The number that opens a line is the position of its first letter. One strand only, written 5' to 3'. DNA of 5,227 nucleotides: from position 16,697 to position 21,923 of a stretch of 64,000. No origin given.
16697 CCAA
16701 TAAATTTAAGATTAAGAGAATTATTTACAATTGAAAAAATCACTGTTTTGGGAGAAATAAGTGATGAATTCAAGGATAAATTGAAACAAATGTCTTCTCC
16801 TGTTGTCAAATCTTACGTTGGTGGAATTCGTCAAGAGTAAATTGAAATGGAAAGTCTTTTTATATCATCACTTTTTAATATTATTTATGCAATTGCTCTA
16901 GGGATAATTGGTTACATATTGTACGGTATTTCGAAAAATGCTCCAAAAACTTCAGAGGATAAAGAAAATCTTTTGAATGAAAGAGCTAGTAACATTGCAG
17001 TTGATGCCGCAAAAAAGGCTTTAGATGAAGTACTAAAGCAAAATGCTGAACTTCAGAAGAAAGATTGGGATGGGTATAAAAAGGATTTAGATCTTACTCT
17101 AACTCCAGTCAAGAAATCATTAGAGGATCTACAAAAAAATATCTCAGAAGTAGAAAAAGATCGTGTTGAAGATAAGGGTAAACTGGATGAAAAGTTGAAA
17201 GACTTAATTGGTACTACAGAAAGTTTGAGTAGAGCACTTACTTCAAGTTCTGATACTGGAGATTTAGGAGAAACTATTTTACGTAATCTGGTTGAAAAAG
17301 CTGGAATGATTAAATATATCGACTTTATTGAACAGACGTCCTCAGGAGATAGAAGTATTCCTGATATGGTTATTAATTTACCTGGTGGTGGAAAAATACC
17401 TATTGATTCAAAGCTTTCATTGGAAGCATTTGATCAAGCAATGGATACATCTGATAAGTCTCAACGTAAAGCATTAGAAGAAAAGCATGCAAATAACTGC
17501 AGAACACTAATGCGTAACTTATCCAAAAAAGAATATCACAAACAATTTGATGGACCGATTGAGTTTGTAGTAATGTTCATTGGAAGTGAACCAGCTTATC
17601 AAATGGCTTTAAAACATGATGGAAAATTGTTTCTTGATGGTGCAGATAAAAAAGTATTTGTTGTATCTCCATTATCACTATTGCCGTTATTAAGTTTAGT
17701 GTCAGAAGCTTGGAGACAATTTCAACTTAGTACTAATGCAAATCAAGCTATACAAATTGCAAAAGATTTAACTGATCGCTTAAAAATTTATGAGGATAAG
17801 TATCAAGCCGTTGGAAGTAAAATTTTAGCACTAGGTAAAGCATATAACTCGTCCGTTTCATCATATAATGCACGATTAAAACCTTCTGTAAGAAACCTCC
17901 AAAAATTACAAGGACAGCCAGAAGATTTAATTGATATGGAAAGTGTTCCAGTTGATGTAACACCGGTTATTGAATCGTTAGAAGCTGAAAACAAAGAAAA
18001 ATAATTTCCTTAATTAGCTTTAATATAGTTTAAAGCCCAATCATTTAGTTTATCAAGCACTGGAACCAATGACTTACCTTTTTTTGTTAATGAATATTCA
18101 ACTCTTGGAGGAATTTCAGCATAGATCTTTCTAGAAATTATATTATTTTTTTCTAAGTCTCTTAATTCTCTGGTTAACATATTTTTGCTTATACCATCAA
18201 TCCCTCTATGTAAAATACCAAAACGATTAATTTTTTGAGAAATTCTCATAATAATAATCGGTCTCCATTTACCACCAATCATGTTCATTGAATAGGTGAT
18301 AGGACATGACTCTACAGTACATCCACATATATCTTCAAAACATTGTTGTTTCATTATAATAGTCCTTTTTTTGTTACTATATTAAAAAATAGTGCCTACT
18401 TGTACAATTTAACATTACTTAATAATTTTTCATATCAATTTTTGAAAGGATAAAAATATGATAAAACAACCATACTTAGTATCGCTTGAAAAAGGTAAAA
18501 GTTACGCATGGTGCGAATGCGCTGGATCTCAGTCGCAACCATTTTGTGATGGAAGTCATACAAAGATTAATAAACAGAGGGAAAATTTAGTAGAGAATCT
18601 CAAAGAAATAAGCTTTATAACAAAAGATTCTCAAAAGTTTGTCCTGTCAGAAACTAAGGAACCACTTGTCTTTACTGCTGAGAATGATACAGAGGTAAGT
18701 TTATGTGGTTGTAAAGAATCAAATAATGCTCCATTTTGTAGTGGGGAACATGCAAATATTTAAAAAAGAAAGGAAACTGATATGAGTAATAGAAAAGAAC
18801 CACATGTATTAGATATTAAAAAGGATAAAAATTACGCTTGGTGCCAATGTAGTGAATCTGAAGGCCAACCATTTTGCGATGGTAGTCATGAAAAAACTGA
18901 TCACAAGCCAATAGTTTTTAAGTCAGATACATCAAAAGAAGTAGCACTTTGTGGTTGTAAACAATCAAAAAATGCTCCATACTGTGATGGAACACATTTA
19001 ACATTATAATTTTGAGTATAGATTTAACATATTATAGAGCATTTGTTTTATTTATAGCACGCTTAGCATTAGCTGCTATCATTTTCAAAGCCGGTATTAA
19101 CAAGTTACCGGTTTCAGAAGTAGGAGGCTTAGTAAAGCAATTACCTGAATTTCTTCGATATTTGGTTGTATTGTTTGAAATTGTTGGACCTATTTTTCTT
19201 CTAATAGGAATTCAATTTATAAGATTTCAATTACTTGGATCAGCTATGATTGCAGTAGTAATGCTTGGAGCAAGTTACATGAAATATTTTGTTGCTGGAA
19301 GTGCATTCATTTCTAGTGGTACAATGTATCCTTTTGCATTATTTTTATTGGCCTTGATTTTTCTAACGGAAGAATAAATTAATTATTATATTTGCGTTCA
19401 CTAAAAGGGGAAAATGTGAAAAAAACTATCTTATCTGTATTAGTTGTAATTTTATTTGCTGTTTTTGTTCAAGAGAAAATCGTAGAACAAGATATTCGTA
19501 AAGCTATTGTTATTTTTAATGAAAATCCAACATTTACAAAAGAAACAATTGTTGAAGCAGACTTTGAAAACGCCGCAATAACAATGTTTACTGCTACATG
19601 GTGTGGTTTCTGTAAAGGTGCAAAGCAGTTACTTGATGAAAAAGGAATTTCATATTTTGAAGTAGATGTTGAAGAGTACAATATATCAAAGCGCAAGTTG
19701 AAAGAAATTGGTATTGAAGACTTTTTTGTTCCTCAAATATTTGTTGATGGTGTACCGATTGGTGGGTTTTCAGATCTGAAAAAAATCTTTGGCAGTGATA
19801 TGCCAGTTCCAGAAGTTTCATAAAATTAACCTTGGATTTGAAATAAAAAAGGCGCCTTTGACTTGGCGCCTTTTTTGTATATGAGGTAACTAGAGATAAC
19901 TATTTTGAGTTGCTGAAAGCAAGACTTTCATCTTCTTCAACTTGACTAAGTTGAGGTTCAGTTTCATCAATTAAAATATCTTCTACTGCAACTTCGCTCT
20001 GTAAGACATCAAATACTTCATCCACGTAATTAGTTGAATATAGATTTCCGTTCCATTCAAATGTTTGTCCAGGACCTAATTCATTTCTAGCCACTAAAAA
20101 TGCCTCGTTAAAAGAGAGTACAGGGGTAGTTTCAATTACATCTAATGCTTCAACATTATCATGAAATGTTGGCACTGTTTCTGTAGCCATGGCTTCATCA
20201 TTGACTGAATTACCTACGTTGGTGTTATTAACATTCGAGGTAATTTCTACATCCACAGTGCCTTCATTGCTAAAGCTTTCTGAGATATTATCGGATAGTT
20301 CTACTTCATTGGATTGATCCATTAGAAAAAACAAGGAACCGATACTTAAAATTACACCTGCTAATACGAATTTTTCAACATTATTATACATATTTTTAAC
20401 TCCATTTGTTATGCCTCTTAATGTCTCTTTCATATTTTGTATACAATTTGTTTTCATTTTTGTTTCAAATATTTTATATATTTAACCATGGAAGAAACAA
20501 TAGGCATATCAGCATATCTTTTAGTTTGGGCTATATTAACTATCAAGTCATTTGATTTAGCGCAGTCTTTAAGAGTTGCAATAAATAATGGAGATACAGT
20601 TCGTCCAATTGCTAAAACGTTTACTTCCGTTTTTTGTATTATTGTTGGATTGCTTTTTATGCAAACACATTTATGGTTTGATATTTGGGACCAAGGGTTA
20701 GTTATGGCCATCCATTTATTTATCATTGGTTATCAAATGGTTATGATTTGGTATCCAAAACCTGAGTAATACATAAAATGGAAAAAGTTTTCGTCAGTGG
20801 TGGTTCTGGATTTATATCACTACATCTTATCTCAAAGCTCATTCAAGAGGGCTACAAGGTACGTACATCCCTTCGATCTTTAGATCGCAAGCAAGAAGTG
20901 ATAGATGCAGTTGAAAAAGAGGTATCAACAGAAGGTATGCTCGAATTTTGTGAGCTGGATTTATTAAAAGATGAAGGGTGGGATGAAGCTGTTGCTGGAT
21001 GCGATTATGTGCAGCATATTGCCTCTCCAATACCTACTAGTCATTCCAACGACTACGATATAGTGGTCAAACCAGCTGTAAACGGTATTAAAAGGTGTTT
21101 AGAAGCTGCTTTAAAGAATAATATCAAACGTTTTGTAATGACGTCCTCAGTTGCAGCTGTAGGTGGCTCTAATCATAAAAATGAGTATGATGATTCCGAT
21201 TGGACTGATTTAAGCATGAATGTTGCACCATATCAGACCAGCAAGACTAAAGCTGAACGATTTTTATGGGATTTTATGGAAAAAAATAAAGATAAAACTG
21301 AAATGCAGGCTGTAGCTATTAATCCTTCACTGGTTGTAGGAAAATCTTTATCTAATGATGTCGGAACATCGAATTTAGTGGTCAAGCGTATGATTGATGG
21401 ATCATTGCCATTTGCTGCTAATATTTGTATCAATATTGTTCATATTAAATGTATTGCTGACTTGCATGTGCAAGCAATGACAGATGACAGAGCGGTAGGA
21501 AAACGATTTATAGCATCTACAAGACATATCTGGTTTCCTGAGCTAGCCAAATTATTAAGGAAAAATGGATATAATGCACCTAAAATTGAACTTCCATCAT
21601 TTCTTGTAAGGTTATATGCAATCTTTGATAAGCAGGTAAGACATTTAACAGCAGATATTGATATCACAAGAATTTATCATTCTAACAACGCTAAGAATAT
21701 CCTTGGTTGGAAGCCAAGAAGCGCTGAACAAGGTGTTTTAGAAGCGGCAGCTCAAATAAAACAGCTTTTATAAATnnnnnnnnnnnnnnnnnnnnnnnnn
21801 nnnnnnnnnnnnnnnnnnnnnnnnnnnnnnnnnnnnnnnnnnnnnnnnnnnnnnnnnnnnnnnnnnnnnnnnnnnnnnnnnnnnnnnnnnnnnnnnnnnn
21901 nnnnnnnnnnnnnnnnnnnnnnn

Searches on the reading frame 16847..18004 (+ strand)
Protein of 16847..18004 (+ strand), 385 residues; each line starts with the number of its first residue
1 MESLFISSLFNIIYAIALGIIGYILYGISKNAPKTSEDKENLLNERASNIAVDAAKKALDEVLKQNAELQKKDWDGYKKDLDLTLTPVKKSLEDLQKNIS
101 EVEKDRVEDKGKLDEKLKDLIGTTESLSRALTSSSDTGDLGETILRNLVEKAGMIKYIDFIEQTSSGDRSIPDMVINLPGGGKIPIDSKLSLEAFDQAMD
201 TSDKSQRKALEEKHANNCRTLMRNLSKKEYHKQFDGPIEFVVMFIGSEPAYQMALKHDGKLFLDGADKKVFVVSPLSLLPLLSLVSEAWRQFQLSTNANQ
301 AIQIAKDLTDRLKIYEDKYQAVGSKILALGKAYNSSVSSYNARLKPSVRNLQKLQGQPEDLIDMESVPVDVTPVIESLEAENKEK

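Call 14: search_protein_families(library=pfam, proteins=[window:16847-18004:+], max_evalue=0.01)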
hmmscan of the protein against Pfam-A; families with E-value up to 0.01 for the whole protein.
window:16847-18004:+ (385 aa): 2 families
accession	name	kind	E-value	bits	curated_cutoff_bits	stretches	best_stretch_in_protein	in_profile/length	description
PF02646.22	RmuC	-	3.9e-68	230.1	26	1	80-357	2-287/291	RmuC family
PF05700.16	BCAS2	-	0.0091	16.1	24.5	0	71-120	122-171/206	Breast carcinoma amplified sequence 2 (BCAS2)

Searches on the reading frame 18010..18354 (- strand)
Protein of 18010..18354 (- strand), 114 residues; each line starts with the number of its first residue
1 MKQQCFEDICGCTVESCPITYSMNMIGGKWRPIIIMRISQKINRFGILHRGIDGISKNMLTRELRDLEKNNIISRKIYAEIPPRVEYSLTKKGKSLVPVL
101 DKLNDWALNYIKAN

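Call 14: search_protein_families(library=pfam, proteins=[window:18010-18354:-], max_evalue=0.01)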
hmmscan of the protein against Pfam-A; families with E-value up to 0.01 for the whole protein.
window:18010-18354:- (114 aa): 2 families
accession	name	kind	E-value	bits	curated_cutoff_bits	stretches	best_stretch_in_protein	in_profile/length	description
PF01638.23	HxlR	-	2.8e-28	98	20.8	1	25-113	1-89/91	HxlR-like helix-turn-helix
PF03551.20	PadR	-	0.0096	16.3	27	0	60-95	34-71/75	Transcriptional regulator PadR-like family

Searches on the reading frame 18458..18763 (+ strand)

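Call 14: search_protein_families(library=pfam, proteins=[window:18458-18763:+], max_evalue=0.01)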
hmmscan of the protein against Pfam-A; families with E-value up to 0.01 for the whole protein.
window:18458-18763:+ (101 aa): 1 family
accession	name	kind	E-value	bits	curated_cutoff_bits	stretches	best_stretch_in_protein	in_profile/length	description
PF09360.15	zf-CDGSH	-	4.4e-19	68.9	29.5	2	10-34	22-47/48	Iron-binding zinc finger CDGSH type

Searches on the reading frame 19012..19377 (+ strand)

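Call 14: search_protein_families(library=pfam, proteins=[window:19012-19377:+], max_evalue=0.01)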
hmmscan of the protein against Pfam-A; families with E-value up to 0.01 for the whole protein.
window:19012-19377:+ (121 aa): 1 family
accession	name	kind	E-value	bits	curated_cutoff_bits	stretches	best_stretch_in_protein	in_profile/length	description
PF07681.17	DoxX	-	1.5e-07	32.4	23.6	1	13-89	2-81/85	DoxX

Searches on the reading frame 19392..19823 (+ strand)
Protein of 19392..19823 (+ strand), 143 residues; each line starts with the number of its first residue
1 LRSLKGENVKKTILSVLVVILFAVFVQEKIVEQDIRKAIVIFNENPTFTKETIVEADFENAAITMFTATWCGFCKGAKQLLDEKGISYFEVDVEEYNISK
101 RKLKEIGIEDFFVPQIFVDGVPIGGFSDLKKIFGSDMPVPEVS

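Call 14: search_protein_families(library=pfam, proteins=[window:19392-19823:+], max_evalue=0.01)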
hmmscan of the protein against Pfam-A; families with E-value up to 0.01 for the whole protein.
window:19392-19823:+ (143 aa): 2 families
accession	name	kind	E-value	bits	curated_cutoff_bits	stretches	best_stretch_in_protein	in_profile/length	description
PF00462.30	Glutaredoxin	-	7.8e-15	55.3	22.9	1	63-121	1-58/60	Glutaredoxin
PF00085.26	Thioredoxin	-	0.0042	17.5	23.5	1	59-93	18-53/103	Thioredoxin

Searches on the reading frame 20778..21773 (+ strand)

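Call 14: search_protein_families(library=pfam, proteins=[window:20778-21773:+], max_evalue=0.01)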
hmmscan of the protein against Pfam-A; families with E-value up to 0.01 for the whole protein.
window:20778-21773:+ (331 aa): 9 families
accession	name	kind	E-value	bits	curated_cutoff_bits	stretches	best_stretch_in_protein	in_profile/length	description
PF01073.25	3Beta_HSD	-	2.4e-22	79.7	22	1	6-234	2-229/280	3-beta hydroxysteroid dehydrogenase/isomerase family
PF01370.27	Epimerase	-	1.3e-20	74.3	20.9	1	4-206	1-190/240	NAD dependent epimerase/dehydratase family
PF13460.12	NAD_binding_10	-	6.2e-12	46.2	27.2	1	8-163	1-131/184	NAD(P)H-binding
PF16363.11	GDP_Man_Dehyd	-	2.5e-10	40.8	27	1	5-169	1-170/332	GDP-mannose 4,6 dehydratase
PF07993.18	NAD_binding_4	-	3.7e-10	39.8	20.1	1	7-200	2-221/258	Male sterility protein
PF08659.16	KR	-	1.9e-05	25.1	22.6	1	5-137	4-149/180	KR domain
PF02719.21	Polysacc_synt_2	-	3.9e-05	23.4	20.2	1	4-132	1-136/293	Polysaccharide biosynthesis protein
PF00106.31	adh_short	-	0.00038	20.4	26.6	0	4-75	3-71/195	short chain dehydrogenase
PF05368.20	NmrA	-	0.0029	17.7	27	1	3-132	4-115/298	NmrA-like family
